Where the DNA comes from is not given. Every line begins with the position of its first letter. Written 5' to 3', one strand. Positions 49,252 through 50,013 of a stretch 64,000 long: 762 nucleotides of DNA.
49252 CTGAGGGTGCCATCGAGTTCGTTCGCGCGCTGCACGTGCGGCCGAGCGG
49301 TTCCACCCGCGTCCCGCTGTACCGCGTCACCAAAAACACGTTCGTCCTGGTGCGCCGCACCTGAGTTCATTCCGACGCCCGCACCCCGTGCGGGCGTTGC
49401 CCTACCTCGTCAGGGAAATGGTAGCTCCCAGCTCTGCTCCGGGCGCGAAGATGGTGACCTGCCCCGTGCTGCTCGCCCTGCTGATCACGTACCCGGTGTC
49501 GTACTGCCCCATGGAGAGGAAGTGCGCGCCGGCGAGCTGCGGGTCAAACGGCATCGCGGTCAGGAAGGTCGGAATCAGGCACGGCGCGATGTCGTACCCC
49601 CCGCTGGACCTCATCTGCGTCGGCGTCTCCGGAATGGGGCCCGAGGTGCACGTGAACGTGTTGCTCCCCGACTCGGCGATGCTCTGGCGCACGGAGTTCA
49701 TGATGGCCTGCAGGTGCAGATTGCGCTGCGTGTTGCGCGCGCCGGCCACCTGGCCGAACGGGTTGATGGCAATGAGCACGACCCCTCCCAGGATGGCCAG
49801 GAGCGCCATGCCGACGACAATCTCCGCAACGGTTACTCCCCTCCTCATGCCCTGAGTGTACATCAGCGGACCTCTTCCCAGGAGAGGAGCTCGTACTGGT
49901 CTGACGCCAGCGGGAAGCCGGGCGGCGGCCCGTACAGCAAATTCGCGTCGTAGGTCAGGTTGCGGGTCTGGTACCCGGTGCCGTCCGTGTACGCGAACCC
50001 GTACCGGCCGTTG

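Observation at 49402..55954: Type IV pilus operon with PilB-PilC and four pilin-like genes including a 574-aa giant pilin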

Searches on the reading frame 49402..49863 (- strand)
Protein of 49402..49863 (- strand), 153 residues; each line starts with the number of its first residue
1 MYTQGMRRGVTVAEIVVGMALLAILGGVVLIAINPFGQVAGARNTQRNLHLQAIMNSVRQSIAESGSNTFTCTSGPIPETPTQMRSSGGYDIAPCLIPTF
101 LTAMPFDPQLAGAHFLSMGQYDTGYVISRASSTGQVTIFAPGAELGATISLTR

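Call 3: search_protein_families(library=pfam, proteins=[window:49402-49863:-], max_evalue=0.1)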
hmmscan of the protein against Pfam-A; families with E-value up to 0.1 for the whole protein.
window:49402-49863:- (153 aa): 1 family
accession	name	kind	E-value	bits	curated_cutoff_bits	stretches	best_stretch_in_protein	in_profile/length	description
PF07963.17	N_methyl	-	0.067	13.2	21.2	0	7-30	4-27/27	Prokaryotic N-terminal methylation motif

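Call 4: search_protein_families(library=ncbifam, proteins=[window:49402-49863:-], max_evalue=0.1)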
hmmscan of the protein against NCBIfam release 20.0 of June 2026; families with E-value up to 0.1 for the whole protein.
window:49402-49863:- (153 aa): 0 families

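Call 48: search_solved_structures(query=A4, max_evalue=1)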
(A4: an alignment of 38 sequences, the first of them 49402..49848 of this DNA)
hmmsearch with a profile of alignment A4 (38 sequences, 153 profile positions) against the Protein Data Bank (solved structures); distinct sequences matched with E-value up to 1: 22.
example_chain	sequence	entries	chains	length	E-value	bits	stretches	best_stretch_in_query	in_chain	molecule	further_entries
7tgg_A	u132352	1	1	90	2.7e-08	36.9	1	3-66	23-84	Geopilin domain 1 protein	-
9egp_A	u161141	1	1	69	7.5e-08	35.4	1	3-41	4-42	Geopilin domain 1 protein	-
2m7g_A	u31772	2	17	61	1.1e-05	28.4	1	10-66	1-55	Geopilin domain 1 protein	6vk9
9laa_A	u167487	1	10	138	4.2e-05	26.5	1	3-32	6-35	Type IV pilin protein PilA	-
8tj2_C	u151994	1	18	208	0.00021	24.2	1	10-64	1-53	Type IV major pilin protein PilA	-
8pfb_G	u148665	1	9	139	0.001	22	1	10-62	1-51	Type IV pilin PilE1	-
6gv9_A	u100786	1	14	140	0.0014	21.5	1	10-34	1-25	Prepilin peptidase-dependent protein D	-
6xxd_A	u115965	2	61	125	0.0021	21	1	10-41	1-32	PilA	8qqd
8tob_GA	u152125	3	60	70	0.0027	20.6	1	11-71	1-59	Fimbrial protein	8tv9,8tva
1oqw_A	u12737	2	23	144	0.0034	20.3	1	10-33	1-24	Fimbrial protein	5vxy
3sok_A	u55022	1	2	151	0.0043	19.9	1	10-36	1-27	Fimbrial protein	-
8tum_e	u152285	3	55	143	0.0044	19.9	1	10-33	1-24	Type IV major pilin protein PilA | Pilin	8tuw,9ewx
9lab_B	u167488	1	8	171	0.0047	19.8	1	5-27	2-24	MSHA major pilin subunit MshA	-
2hi2_A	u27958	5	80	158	0.0091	18.9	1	10-35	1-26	Fimbrial protein | PilA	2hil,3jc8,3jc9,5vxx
1ay2_A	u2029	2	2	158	0.031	17.2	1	10-34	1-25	TYPE 4 PILIN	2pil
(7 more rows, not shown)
